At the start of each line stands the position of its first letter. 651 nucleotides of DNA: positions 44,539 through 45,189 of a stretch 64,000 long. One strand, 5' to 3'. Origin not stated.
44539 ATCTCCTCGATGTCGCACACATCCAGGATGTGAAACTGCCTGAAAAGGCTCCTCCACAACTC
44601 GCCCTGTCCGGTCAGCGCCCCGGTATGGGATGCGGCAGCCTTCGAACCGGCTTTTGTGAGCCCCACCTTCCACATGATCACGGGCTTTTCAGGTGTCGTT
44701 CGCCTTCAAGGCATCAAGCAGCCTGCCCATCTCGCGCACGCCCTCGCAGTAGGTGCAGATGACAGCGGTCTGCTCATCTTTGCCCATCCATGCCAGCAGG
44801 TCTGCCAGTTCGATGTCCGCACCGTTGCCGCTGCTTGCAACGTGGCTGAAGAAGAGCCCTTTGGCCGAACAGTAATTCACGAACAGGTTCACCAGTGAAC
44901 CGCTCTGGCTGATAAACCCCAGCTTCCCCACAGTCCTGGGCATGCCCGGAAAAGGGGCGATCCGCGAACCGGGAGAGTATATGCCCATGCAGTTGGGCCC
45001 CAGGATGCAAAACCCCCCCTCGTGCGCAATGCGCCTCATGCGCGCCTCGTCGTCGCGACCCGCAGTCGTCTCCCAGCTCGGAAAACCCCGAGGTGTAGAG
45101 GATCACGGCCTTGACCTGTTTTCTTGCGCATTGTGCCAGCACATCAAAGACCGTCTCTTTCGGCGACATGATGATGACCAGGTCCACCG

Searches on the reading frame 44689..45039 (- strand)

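Call 36: search_protein_families(library=pfam, proteins=[window:44689-45039:-], max_evalue=0.01)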
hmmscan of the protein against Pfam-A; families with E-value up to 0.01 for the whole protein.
window:44689-45039:- (116 aa): 1 family
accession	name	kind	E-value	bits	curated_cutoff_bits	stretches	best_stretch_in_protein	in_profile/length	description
PF13607.11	Succ_CoA_lig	-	2.4e-20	73.1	27.4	1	38-113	2-77/138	Succinyl-CoA ligase like flavodoxin domain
